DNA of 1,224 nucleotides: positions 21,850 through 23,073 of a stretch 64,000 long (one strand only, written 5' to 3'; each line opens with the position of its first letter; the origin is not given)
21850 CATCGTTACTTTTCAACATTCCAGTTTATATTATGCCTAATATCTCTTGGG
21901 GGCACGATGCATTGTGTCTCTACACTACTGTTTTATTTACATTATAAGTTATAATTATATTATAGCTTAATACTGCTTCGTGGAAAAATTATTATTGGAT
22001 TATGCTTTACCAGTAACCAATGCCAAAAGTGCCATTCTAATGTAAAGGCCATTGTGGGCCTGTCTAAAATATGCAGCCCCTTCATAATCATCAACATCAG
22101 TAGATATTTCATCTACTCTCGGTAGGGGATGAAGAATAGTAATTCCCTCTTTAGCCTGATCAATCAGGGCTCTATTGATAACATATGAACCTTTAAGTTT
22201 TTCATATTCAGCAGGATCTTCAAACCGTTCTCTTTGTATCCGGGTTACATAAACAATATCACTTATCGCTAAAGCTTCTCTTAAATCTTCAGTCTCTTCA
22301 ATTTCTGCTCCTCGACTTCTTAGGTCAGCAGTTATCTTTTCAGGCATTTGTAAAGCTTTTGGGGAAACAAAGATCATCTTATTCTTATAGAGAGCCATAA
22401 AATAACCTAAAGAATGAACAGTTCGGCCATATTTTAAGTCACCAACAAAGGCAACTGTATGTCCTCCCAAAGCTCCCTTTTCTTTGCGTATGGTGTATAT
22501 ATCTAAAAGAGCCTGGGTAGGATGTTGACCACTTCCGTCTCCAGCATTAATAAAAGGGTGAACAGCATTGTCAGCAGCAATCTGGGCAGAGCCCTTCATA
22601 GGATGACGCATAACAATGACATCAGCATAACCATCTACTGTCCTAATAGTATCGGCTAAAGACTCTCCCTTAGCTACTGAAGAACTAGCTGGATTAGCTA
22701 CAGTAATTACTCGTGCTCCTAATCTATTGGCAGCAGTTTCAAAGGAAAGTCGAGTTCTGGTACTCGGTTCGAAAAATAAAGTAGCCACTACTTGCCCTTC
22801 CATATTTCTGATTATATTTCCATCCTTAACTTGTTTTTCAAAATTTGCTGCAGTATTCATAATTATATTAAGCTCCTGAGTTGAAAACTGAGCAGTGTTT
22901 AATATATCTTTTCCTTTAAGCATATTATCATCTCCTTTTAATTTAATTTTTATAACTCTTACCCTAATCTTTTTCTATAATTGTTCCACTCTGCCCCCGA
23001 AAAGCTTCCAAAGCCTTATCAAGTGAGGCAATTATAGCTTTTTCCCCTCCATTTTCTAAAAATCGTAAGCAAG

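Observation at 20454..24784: arcC-pyrB-pyrC cluster under an IclR regulator: carbamate kinase coupled to aspartate carbamoyltransferase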

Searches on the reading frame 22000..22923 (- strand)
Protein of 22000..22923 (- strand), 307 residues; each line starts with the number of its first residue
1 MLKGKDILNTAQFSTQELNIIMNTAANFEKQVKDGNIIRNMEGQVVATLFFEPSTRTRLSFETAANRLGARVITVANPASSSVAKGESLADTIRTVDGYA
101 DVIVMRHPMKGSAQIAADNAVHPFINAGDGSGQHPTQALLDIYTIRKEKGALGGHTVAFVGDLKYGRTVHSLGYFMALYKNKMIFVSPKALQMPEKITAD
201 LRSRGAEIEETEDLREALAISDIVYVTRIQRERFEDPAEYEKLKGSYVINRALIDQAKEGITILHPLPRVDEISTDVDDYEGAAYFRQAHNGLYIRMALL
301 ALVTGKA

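Call 4: search_protein_families(library=ncbifam, proteins=[window:22000-22923:-])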
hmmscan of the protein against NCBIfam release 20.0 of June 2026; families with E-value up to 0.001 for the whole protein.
window:22000-22923:- (307 aa): 17 families
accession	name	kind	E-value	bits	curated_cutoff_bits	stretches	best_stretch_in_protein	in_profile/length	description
TIGR00670.1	asp_carb_tr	equivalog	1.1e-113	379.3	236.95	1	5-304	1-303/304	aspartate carbamoyltransferase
NF002032.1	PRK00856.1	equivalog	2.5e-98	329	263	1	5-303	1-296/297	aspartate carbamoyltransferase catalytic subunit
NF006046.0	PRK08192.1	equivalog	2.3e-88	296.7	512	1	2-305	4-318/339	aspartate carbamoyltransferase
NF008853.0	PRK11891.1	equivalog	6.7e-87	291.9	560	1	6-305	90-399/430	aspartate carbamoyltransferase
NF001986.0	PRK00779.1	subfamily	4.7e-50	170.4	306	1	2-305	3-305/307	ornithine carbamoyltransferase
TIGR00658.1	orni_carb_tr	equivalog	3.4e-46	157.8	280.85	1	5-302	1-301/304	ornithine carbamoyltransferase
NF010387.0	PRK13814.1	equivalog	2.1e-45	154.9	660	1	7-303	8-302/310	aspartate carbamoyltransferase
NF009916.0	PRK13376.1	equivalog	3.1e-42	144.8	800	1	13-306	16-335/525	bifunctional aspartate carbamoyltransferase catalytic subunit/aspartate carbamoyltransferase regulatory subunit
TIGR04384.1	putr_carbamoyl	exception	2.1e-32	112.5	500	1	6-303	1-306/330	putrescine carbamoyltransferase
NF011380.0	PRK14805.1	equivalog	6.2e-29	101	421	1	5-302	2-298/302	ornithine carbamoyltransferase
NF003286.0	PRK04284.1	subfamily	5.1e-28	98.1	515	1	2-277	4-284/332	ornithine carbamoyltransferase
NF009213.0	PRK12562.1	subfamily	1.8e-20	73.6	559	1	5-275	7-283/334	ornithine carbamoyltransferase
NF002470.0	PRK01713.1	equivalog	2.8e-18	66.5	545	1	2-292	5-299/334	ornithine carbamoyltransferase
NF003384.0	PRK04523.1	equivalog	5.7e-17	61.8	288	1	5-106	4-112/336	N-acetylornithine carbamoyltransferase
NF011379.0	PRK14804.1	equivalog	2.1e-13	50.1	373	1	12-299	14-304/311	ornithine carbamoyltransferase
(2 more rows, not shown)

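Call 5: search_protein_families(library=pfam, proteins=[window:22000-22923:-])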
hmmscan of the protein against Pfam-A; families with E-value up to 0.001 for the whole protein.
window:22000-22923:- (307 aa): 2 families
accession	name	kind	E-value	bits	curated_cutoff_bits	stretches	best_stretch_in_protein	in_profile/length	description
PF02729.26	OTCace_N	-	6.9e-47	159.7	29.9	1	5-146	1-147/148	Aspartate/ornithine carbamoyltransferase, carbamoyl-P binding domain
PF00185.30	OTCace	-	3e-36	125.3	29.4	1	154-302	2-156/157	Aspartate/ornithine carbamoyltransferase, Asp/Orn binding domain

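Call 14: find_encoding_contigs(protein=window:22000-22923:-, flank=10000, max_places=6)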
Protein window:22000-22923:- (307 aa): 15 contigs read that carry it; 5 places shown.
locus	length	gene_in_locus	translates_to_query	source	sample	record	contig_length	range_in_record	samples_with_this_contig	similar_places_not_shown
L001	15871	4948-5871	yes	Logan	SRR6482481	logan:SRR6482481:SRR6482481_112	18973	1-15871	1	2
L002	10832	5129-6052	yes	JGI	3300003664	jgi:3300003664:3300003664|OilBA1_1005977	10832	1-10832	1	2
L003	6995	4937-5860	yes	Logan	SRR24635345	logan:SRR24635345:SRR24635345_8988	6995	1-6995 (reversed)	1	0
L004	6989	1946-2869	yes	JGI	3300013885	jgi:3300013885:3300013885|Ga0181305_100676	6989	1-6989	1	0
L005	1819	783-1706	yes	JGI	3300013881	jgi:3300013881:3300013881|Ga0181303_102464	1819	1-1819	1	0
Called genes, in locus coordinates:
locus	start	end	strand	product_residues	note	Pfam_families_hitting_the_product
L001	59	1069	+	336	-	PF13379:NMT1_2, PF09084:NMT1, PF04069:OpuAC (weak), PF12974:Phosphonate-bd (weak), PF13531:SBP_bac_11 (weak)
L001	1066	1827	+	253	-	PF00528:BPD_transp_1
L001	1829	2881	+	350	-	PF02463:SMC_N (weak), PF13476:AAA_23 (weak), PF00005:ABC_tran, PF13304:AAA_21 (faint)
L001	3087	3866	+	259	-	PF09339:HTH_IclR, PF01614:IclR_C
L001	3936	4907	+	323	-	PF00696:AA_kinase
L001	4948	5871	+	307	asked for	PF02729:OTCace_N, PF00185:OTCace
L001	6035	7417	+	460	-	PF01979:Amidohydro_1, PF12890:DHOase (weak), PF07969:Amidohydro_3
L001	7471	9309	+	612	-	PF17297:PEPCK_N, PF01293:PEPCK_ATP, PF00821:PEPCK_GTP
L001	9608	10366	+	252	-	PF00392:GntR, PF07729:FCD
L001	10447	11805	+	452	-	PF07287:AtuA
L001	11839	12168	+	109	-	PF14330:DUF4387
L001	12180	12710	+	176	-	PF01966:HD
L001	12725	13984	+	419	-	PF00330:Aconitase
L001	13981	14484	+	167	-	PF00694:Aconitase_C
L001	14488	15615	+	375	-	PF00180:Iso_dh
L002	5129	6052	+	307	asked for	PF02729:OTCace_N, PF00185:OTCace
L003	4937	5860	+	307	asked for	PF02729:OTCace_N, PF00185:OTCace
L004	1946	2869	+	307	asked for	PF02729:OTCace_N, PF00185:OTCace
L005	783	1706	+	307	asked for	PF02729:OTCace_N, PF00185:OTCace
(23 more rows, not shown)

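Call 15: find_homologous_proteins(query=window:22000-22923:-, max_evalue=1e-30)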
Query window:22000-22923:- (307 aa): 8000 proteins with E <= 1e-30 among 8000 candidates; the best 120 are listed.
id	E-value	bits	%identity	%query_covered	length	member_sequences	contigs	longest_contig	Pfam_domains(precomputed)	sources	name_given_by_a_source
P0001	1.9e-196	669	100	100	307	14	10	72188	PF00185.31,PF02729.27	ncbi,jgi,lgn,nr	ncbi:MAG TPA: aspartate carbamoyltransferase [Candidatus Atribacteria bacterium]|nr:aspartate carbam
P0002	6.0e-193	657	98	100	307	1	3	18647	PF00185.31,PF02729.27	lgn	-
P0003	7.4e-189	644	95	100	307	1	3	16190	PF00185.31,PF02729.27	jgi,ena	-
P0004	1.0e-188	643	94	100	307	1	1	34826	PF00185.31,PF02729.27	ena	-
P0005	1.4e-188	643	94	100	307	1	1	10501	PF00185.31,PF02729.27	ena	-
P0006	1.9e-188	642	94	100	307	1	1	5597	PF00185.31,PF02729.27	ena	-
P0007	2.0e-188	642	95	100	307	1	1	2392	PF00185.31,PF02729.27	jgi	-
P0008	9.7e-188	640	94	100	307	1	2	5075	PF00185.31,PF02729.27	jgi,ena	-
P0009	1.8e-187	639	94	100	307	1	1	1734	PF00185.31,PF02729.27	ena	-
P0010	1.8e-187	639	93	100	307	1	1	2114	PF00185.31,PF02729.27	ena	-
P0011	2.5e-187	639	93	100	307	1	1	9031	PF00185.31,PF02729.27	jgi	-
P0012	4.2e-187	638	94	100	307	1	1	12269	PF00185.31,PF02729.27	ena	-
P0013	6.9e-187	637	94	100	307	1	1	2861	PF00185.31,PF02729.27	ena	-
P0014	1.1e-186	637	94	100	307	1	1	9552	PF00185.31,PF02729.27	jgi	-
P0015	2.2e-186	636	94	100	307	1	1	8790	PF00185.31,PF02729.27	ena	-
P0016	3.3e-186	635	94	100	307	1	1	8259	PF00185.31,PF02729.27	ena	-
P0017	2.2e-185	632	93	100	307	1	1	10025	PF00185.31,PF02729.27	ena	-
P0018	3.0e-185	632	92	100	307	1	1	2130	PF00185.31,PF02729.27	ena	-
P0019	3.2e-185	632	92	100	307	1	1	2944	PF00185.31,PF02729.27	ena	-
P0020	1.4e-184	630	92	100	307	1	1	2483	PF00185.31,PF02729.27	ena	-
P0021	3.0e-184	629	92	100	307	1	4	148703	PF00185.31,PF02729.27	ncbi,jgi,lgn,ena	-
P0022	5.4e-184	628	92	100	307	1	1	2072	PF00185.31,PF02729.27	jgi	-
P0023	5.6e-184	628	92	100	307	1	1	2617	PF00185.31,PF02729.27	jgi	-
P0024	9.6e-184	627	93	100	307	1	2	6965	PF00185.31,PF02729.27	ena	-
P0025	2.2e-183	626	92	100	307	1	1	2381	PF00185.31,PF02729.27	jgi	-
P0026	5.0e-182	621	91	100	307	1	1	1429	PF00185.31,PF02729.27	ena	-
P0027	8.7e-182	621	92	100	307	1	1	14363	PF00185.31,PF02729.27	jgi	-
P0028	1.1e-181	620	92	100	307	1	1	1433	PF00185.31,PF02729.27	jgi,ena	-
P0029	3.0e-181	619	92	100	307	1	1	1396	PF00185.31,PF02729.27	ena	-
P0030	1.1e-180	617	90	100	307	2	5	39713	PF00185.31,PF02729.27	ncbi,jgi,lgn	-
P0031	1.9e-180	616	91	100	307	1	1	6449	PF00185.31,PF02729.27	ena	-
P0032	2.8e-180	616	90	100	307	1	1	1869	PF00185.31,PF02729.27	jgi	-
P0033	5.1e-180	615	91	100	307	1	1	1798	PF00185.31,PF02729.27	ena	-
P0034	2.3e-179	613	91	100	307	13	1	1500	PF00185.31,PF02729.27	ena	-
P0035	4.3e-179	612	91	100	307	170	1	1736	PF00185.31,PF02729.27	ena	-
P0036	1.9e-178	610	90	100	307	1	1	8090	PF00185.31,PF02729.27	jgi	jgi:aspartate carbamoyltransferase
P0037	3.7e-178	609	90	100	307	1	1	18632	PF00185.31,PF02729.27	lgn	-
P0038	4.5e-178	608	90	100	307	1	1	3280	PF00185.31,PF02729.27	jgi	-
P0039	8.9e-178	607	89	100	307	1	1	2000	PF00185.31,PF02729.27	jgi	jgi:aspartate carbamoyltransferase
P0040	1.5e-177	607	90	100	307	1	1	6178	PF00185.31,PF02729.27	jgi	jgi:aspartate carbamoyltransferase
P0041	2.0e-177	606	90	100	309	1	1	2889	PF00185.31,PF02729.27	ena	-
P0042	2.1e-177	606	89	100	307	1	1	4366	PF00185.31,PF02729.27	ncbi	-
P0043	3.8e-177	605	90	100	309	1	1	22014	PF00185.31,PF02729.27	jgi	-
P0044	7.6e-177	604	89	100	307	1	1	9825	PF00185.31,PF02729.27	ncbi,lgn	-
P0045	1.6e-176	603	88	100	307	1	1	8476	PF00185.31,PF02729.27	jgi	jgi:aspartate carbamoyltransferase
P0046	2.0e-176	603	89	100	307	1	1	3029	PF00185.31,PF02729.27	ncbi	-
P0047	3.4e-176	602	90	100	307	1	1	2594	PF00185.31,PF02729.27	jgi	jgi:aspartate carbamoyltransferase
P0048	3.4e-176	602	89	100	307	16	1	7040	PF00185.31,PF02729.27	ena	-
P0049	8.1e-176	601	88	100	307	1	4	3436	PF00185.31,PF02729.27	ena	-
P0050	8.4e-176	601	88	100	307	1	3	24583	PF00185.31,PF02729.27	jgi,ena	-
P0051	1.9e-175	600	88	100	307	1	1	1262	PF00185.31,PF02729.27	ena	-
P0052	7.5e-175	598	87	100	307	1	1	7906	PF00185.31,PF02729.27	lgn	-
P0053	9.8e-175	597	88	100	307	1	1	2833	PF00185.31,PF02729.27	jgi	-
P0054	1.3e-174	597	88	100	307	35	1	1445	PF00185.31,PF02729.27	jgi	jgi:aspartate carbamoyltransferase catalytic subunit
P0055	2.2e-174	596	87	100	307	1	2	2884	PF00185.31,PF02729.27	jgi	-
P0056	2.3e-174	596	88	100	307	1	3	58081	PF00185.31,PF02729.27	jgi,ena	-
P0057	2.5e-174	596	88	100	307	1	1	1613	PF00185.31,PF02729.27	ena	-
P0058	2.8e-174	596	88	100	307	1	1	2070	PF00185.31,PF02729.27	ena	-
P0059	3.1e-174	596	88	100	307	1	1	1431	PF00185.31,PF02729.27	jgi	-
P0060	3.2e-174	596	88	100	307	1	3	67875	PF00185.31,PF02729.27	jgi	jgi:aspartate carbamoyltransferase catalytic subunit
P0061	3.6e-174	596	88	100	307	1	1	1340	PF00185.31,PF02729.27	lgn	-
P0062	7.9e-174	594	87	100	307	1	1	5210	PF00185.31,PF02729.27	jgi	-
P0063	1.1e-173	594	87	100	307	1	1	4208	PF00185.31,PF02729.27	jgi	-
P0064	1.4e-173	594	88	100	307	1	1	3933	PF00185.31,PF02729.27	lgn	-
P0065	3.3e-173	592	87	100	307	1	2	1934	PF00185.31,PF02729.27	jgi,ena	-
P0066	6.3e-173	592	87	100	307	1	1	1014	PF00185.31,PF02729.27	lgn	-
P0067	7.5e-173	591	87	100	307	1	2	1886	PF00185.31,PF02729.27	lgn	-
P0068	1.1e-172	591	87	100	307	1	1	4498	PF00185.31,PF02729.27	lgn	-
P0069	1.1e-172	591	87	100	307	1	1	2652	PF00185.31,PF02729.27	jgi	jgi:aspartate carbamoyltransferase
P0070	1.3e-172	591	87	100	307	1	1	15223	PF00185.31,PF02729.27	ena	-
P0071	2.0e-172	590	86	100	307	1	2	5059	PF00185.31,PF02729.27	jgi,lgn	jgi:aspartate carbamoyltransferase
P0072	2.1e-172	590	87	100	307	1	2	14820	PF00185.31,PF02729.27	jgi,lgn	jgi:aspartate carbamoyltransferase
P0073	2.3e-172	590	87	100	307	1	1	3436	PF00185.31,PF02729.27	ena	-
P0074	2.7e-172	589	86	100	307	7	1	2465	PF00185.31,PF02729.27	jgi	-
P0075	2.9e-172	589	86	100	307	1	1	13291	PF00185.31,PF02729.27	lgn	-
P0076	7.6e-172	588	86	100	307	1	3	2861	PF00185.31,PF02729.27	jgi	jgi:aspartate carbamoyltransferase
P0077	9.6e-172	588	86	100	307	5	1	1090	PF00185.31,PF02729.27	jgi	-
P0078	2.0e-171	587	87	99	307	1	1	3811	PF00185.31,PF02729.27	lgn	-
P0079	2.1e-171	587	87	100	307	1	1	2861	PF00185.31,PF02729.27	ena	-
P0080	2.3e-171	586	86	100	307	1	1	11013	PF00185.31,PF02729.27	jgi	-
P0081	2.3e-171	586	86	100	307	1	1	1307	PF00185.31,PF02729.27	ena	-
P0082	3.5e-171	586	86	100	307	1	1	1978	PF00185.31,PF02729.27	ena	-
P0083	6.1e-171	585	86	100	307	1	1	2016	PF00185.31,PF02729.27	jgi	jgi:aspartate carbamoyltransferase catalytic subunit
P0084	6.3e-171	585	86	100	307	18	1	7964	PF00185.31,PF02729.27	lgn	-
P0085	7.1e-171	585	85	100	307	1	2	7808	PF00185.31,PF02729.27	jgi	jgi:aspartate carbamoyltransferase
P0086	7.2e-171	585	85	100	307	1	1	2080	PF00185.31,PF02729.27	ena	-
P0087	9.0e-171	584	86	100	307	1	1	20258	PF00185.31,PF02729.27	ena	-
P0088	1.1e-170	584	85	100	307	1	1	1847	PF00185.31,PF02729.27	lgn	-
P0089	1.9e-170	583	85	100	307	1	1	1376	PF00185.31,PF02729.27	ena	-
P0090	2.0e-170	583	87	100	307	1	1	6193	PF00185.31,PF02729.27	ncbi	-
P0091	2.2e-170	583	84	100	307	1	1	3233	PF00185.31,PF02729.27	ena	-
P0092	2.6e-170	583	86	100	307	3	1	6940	PF00185.31,PF02729.27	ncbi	-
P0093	2.7e-170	583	87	100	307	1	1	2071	PF00185.31,PF02729.27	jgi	-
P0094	2.8e-170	583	86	100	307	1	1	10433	PF00185.31,PF02729.27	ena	-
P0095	3.4e-170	583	86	100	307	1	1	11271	PF00185.31,PF02729.27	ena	-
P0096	3.8e-170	582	86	100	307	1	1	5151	PF00185.31,PF02729.27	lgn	-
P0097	3.8e-170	582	86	99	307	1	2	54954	PF00185.31,PF02729.27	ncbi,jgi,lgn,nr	ncbi:MAG TPA: aspartate carbamoyltransferase [Candidatus Atribacteria bacterium]|nr:aspartate carbam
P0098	4.7e-170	582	85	100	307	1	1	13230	PF00185.31,PF02729.27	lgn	-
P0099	4.8e-170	582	85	100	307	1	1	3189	PF00185.31,PF02729.27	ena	-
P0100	4.9e-170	582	85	100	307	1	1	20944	PF00185.31,PF02729.27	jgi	-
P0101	5.1e-170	582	87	100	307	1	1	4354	PF00185.31,PF02729.27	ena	-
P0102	6.1e-170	582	85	100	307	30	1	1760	PF00185.31,PF02729.27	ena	-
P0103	6.2e-170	582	84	100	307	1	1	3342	PF00185.31,PF02729.27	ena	-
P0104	6.8e-170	582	85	100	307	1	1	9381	PF00185.31,PF02729.27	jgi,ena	-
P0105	7.0e-170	582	87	100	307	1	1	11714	PF00185.31,PF02729.27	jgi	-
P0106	8.7e-170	581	87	100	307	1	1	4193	PF00185.31,PF02729.27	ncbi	ncbi:Aspartate carbamoyltransferase catalytic subunit [subsurface metagenome]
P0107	1.1e-169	581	85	100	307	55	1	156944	PF00185.31,PF02729.27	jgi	-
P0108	1.1e-169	581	84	99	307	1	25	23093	PF00185.31,PF02729.27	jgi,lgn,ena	-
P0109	1.5e-169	580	84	100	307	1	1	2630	PF00185.31,PF02729.27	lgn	-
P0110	2.1e-169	580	84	100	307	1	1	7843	PF00185.31,PF02729.27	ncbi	-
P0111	2.1e-169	580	85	100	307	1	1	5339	PF00185.31,PF02729.27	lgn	-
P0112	2.4e-169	580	86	100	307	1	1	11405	PF00185.31,PF02729.27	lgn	-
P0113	2.4e-169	580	85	100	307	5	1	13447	PF00185.31,PF02729.27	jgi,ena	-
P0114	2.5e-169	580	84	100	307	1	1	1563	PF00185.31,PF02729.27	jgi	-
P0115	3.9e-169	579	84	99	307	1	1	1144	PF00185.31,PF02729.27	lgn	-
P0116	4.1e-169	579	84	99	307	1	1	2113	PF00185.31,PF02729.27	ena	-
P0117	4.1e-169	579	84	100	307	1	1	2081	PF00185.31,PF02729.27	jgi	-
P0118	4.5e-169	579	85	100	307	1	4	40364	PF00185.31,PF02729.27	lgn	-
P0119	4.8e-169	579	85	100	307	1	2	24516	PF00185.31,PF02729.27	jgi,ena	-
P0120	5.2e-169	579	85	100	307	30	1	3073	PF00185.31,PF02729.27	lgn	-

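Call 28: find_related_loci(query=window:22000-22923:-, collection=genome_contigs, flank=10000)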
Query window:22000-22923:- (307 aa) in genome_contigs; peptide patterns used: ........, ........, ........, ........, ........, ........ (x = any residue, [..] = any of these).
223 stretches matched a pattern; 119 encode a relative of the query (tblastn E <= 1e-3); the best 80 are kept; 80 distinct loci.
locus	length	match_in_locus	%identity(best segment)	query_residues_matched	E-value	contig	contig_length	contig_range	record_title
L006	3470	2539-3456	93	1-306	0e+0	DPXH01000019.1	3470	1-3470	MAG TPA_asm: Candidatus Sediminicultor tertius isolate UBA9311 contig_709, whole genome shotgun sequence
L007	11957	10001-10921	92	1-307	0e+0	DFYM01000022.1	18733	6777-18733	MAG TPA_asm: Candidatus Atribacteria bacterium UBA4082 UBA4082_contig_42323, whole genome shotgun sequence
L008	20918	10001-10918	87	1-306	0e+0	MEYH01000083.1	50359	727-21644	MAG: Candidatus Atribacteria bacterium RBG_19FT_COMBO_35_14 rbg_19ft_combo_scaffold_610, whole genome shotgun sequence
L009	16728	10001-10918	89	1-306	0e+0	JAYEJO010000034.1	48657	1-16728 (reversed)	MAG: Candidatus Caldatribacteriota bacterium isolate MAG161 MAG161_34, whole genome shotgun sequence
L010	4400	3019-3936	89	1-306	0e+0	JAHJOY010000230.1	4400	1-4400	MAG: bacterium isolate Old_saline_planktonic.mb.52 Old_saline_plankto.mb.52_k141_624053, whole genome shotgun sequence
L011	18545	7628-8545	88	1-306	0e+0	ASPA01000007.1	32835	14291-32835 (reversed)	Atribacteria bacterium SCGC AAA255-G05 A255G5DRAFT_contig_6_0.7_C, whole genome shotgun sequence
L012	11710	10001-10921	84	1-307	3e-180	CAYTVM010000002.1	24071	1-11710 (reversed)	MAG TPA_asm: uncultured Atribacterota bacterium isolate binchicken_co94_273 genome assembly, contig: NODE_2837_length_24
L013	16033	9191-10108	87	1-306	5e-179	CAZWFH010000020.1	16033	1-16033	MAG TPA_asm: uncultured Atribacterota bacterium isolate binchicken_co228_37 genome assembly, contig: NODE_5158_length_16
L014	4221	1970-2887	83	1-306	0e+0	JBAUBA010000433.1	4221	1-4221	MAG: Atribacterota bacterium isolate MFD12983_ilm_asm_bin5 k127_24842, whole genome shotgun sequence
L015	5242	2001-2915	82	1-305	5e-179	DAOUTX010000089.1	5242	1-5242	MAG TPA_asm: Atribacterota bacterium isolate CSMAG_808 CSMAG_808_k141_36312_length_5242_cov_12.1437, whole genome shotgu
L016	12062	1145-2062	88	1-306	2e-175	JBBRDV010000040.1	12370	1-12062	MAG: Atribacterota bacterium isolate Co_metawrap_2470 Cmw_2470_k141_28987653_length_12370_cov_7.0000, whole genome shotg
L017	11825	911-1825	85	1-305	5e-174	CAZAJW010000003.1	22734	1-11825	MAG TPA_asm: uncultured Atribacterota bacterium isolate SRP067234_co1_54 genome assembly, contig: k99_989018, whole geno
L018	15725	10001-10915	81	1-305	9e-174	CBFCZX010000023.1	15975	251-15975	MAG TPA_asm: uncultured Atribacterota bacterium isolate SRR26215679_binner13_Refined_16 genome assembly, contig: ERZ2507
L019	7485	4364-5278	80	1-305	3e-170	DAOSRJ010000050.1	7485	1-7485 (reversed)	MAG TPA_asm: Atribacterota bacterium isolate AMR_MDS_2270 NODE_9217_length_7485_cov_4.743069, whole genome shotgun seque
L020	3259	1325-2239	81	1-305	2e-174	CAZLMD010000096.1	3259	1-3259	MAG TPA_asm: uncultured Atribacterota bacterium isolate binchicken_co39_261 genome assembly, contig: NODE_58523_length_3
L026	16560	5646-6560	72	2-306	2e-151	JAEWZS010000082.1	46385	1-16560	MAG: Bacillota bacterium isolate OH_SFB_220 k127_656568, whole genome shotgun sequence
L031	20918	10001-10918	66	1-306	3e-132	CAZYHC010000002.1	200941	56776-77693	MAG TPA_asm: uncultured Anaerolineales bacterium isolate binchicken_co294_99 genome assembly, contig: NODE_98_length_200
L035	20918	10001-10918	62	2-307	8e-122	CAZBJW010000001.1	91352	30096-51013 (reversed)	MAG TPA_asm: uncultured Anaerolineales bacterium isolate binchicken_co294_156 genome assembly, contig: NODE_463_length_9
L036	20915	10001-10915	60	2-306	1e-121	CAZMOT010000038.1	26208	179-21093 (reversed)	MAG TPA_asm: uncultured Anaerolineales bacterium isolate SRP068000_co2_90 genome assembly, contig: NODE_1091_length_2620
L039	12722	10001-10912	58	2-305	2e-120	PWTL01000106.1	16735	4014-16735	MAG: Candidatus Acetothermia bacterium isolate CSSed11_183R1m CS-Sed11-C4241, whole genome shotgun sequence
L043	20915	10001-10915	59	2-306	2e-118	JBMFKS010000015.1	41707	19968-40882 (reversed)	MAG: Anaerolineae bacterium isolate KM4336-29 NODE_15_length_41707_cov_6.722436, whole genome shotgun sequence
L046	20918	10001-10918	60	2-307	3e-117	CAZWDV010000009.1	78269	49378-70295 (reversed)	MAG TPA_asm: uncultured Sediminispirochaeta sp. isolate binchicken_co8_71 genome assembly, contig: NODE_169_length_78269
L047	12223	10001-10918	59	2-307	2e-117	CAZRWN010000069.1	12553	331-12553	MAG TPA_asm: uncultured Sediminispirochaeta sp. isolate SRP252850_co1_385 genome assembly, contig: NODE_9507_length_1255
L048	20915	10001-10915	59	2-306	7e-117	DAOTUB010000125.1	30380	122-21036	MAG TPA_asm: Anaerolineae bacterium isolate F17_41 k129_3089543, whole genome shotgun sequence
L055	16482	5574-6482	57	4-307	2e-112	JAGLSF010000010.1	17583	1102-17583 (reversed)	MAG: Spirochaetes bacterium isolate RS_9_44 ROV157_9.bin.44.fa_10, whole genome shotgun sequence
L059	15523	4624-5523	56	6-305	3e-109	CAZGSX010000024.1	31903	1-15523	MAG TPA_asm: uncultured Anaerolineales bacterium isolate SRP319275_co2_215 genome assembly, contig: NODE_837_length_3190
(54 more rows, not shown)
